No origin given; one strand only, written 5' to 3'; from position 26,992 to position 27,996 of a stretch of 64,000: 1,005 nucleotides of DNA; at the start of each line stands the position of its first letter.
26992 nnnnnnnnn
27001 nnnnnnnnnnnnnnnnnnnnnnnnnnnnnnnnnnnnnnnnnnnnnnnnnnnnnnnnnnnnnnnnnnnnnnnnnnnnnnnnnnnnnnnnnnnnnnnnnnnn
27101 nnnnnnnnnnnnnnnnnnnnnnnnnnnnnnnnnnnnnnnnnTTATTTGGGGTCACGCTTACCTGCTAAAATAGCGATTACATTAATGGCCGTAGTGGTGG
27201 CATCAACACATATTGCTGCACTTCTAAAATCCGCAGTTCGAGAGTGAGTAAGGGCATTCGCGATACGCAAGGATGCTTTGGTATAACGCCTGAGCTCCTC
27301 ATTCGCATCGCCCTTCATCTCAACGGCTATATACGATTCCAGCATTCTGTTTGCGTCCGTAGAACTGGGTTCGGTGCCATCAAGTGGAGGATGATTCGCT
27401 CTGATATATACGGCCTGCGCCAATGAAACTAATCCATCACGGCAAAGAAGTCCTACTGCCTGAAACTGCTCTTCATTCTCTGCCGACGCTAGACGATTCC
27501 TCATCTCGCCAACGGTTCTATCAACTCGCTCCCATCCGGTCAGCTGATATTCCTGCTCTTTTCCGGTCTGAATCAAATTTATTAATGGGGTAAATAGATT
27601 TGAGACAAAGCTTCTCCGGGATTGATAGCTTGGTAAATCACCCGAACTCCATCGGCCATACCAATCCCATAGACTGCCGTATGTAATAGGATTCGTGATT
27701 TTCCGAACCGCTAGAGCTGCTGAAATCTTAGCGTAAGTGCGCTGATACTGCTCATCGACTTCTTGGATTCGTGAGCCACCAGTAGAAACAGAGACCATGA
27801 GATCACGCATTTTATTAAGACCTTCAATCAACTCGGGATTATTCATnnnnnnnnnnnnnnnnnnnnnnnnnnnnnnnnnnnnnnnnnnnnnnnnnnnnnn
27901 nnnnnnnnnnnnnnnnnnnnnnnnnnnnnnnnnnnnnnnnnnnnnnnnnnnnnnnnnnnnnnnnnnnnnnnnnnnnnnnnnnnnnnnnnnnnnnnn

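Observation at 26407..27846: Two-gene cassette adjacent to attI as a candidate new defence or toxin module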

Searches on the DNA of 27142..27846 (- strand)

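Call 91: search_with_rna_model(model_id=R1, sources=[L001, L002, L003, L004, L005, L006, L007, L008, L009, L010, L011, L012, L013, L014, L015, L016, L017, L018, L019, L020, L021, L022, L023, L024, L025, L026, L027, L028, L029, L030, L031, L032, L033, L034, L035, L036, L037, L038, L039, L040, L041, L042, L043, L044, L045, L046, L047, L048, L049, L050, L051, L052, L053, L054, L055, L056, L057, L058, L142], max_evalue=10)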
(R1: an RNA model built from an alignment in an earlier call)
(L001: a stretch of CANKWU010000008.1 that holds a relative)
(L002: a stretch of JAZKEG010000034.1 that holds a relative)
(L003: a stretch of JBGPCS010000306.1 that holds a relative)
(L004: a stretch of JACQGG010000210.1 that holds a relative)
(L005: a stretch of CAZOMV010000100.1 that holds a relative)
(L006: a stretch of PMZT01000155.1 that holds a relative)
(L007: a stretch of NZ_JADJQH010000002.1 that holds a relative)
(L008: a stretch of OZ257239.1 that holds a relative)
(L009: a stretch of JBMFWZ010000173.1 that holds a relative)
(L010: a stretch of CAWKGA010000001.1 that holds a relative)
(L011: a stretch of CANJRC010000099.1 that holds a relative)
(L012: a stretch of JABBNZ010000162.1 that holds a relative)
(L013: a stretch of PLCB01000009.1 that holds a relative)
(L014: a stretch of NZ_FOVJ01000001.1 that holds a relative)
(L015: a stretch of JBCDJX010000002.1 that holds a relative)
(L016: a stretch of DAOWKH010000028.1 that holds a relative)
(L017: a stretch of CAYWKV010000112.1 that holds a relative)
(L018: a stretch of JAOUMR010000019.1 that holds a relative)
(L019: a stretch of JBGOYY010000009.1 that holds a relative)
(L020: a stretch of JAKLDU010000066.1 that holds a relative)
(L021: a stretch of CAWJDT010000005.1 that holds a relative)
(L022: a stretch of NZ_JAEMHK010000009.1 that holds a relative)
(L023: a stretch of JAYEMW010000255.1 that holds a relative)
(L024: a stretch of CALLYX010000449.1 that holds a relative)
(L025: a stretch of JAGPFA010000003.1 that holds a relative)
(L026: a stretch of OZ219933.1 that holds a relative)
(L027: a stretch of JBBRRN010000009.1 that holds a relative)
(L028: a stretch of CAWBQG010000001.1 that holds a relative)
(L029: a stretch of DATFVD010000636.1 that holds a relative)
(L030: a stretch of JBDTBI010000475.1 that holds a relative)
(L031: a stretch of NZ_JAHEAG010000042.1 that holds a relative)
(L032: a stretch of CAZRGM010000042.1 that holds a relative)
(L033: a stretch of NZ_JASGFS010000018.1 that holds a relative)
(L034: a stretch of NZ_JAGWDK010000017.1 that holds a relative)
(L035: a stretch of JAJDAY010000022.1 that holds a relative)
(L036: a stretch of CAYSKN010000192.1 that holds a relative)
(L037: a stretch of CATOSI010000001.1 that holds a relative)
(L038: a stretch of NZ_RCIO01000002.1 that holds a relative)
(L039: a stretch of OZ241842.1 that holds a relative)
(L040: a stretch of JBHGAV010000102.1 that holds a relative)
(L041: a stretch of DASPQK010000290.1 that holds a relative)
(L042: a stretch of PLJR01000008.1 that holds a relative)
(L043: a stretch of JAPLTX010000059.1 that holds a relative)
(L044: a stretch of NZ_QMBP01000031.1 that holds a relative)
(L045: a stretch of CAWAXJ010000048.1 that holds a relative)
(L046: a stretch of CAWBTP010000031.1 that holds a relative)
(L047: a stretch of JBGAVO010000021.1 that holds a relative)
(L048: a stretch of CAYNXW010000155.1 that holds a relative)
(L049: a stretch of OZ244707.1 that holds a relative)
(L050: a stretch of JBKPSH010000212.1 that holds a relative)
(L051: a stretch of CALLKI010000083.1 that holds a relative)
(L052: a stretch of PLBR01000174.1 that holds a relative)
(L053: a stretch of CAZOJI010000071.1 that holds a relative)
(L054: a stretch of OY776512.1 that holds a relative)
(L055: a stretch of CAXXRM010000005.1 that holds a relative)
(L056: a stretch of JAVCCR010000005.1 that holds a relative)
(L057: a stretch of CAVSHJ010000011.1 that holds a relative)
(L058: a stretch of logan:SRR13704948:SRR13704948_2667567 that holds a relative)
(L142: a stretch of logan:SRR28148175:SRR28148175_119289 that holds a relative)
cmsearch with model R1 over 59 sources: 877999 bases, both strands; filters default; matches with E-value up to 10: 32.
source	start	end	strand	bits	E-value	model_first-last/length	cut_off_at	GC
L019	18910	18968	+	38.8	0.00043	1-52/52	no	0.68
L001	10714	10802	+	31.8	0.0091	1-52/52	no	0.65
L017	767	823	+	28.8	0.032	1-52/52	no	0.68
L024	8655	8726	+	27.1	0.068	1-52/52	no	0.53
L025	8655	8726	+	27.1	0.068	1-52/52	no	0.53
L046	17420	17506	+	26.7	0.079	1-52/52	no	0.66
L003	3869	3959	+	26.5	0.086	1-52/52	no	0.56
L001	11099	11156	+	26.5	0.089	1-52/52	no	0.62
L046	10734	10827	+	26.3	0.098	1-52/52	no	0.73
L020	10730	10785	+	25.8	0.12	1-52/52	no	0.61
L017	4253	4339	+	24.9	0.18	1-52/52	no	0.6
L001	11604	11661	+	24.6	0.2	1-52/52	no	0.57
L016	5780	5831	+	24.6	0.2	1-52/52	no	0.54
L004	1487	1579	+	24.1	0.24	1-52/52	no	0.7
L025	14541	14600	+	22.4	0.52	1-52/52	no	0.6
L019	9591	9646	+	22.2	0.56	1-52/52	no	0.59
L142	1561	1653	+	22.2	0.57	1-52/52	no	0.66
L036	912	983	-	21.9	0.64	1-52/52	no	0.62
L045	10718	10779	+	21.5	0.75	1-52/52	no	0.47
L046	13221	13283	+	20.9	0.97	1-52/52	no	0.6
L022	6212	6272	+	20.9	0.97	1-52/52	no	0.56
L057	10591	10656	+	20.3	1.3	1-52/52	no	0.47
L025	13311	13377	+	18.8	2.4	1-52/52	no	0.69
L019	11704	11793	+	17.5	4.3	1-52/52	no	0.6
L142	2546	2603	+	17.4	4.5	1-52/52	no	0.55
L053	600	663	+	17.1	5.1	1-52/52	no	0.56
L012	823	875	+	16.6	6.1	1-52/52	no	0.7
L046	9902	9983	+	16.4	7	1-52/52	no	0.67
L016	7355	7391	+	16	8.2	1-52/52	no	0.43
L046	16739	16792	+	15.8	8.7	1-52/52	no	0.69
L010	19794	19845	-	15.8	8.8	1-52/52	no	0.67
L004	2954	2987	+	15.6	9.4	1-52/52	no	0.59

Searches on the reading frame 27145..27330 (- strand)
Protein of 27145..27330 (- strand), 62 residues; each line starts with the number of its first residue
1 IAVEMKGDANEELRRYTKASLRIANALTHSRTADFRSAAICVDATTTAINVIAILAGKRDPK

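Call 74: find_homologous_proteins(query=window:27145-27330:-, max_evalue=0.001)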
Query seq(62 aa) (62 aa): 1 proteins with E <= 0.001 among 2 candidates.
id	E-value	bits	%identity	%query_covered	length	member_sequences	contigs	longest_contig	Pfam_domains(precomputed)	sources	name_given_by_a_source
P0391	4.9e-26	106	89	100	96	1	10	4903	-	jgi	jgi:hypothetical protein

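Call 75: find_encoding_contigs(protein=P0391, flank=5000, max_places=10)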
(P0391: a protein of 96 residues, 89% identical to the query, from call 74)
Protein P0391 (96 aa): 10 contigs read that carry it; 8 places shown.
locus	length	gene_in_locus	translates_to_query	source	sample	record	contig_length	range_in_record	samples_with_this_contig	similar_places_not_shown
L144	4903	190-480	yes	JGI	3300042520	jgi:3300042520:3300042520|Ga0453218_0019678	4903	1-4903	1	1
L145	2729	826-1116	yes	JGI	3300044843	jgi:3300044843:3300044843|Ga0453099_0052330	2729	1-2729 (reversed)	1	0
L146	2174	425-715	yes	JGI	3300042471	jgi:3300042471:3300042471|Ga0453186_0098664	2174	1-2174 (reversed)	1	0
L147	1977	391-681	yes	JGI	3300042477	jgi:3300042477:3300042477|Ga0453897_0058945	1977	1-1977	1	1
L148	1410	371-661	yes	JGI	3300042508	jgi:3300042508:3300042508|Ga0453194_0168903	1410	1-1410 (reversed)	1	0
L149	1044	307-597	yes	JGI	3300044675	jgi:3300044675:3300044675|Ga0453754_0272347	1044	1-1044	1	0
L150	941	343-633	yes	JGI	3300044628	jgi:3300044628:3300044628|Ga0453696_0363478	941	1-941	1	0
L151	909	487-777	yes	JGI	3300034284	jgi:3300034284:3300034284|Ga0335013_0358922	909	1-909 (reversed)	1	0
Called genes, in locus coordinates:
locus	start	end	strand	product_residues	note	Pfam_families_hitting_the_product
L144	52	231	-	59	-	-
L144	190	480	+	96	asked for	-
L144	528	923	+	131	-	-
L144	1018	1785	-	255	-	PF03781:FGE-sulfatase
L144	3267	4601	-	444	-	PF03781:FGE-sulfatase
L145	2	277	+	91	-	?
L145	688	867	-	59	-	-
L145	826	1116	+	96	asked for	-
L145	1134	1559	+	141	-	-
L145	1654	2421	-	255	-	PF03781:FGE-sulfatase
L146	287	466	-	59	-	-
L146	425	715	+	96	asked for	-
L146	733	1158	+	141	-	-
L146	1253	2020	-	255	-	PF03781:FGE-sulfatase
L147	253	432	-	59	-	-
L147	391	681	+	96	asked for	-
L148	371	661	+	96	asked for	-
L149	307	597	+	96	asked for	-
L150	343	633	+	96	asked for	-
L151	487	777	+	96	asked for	-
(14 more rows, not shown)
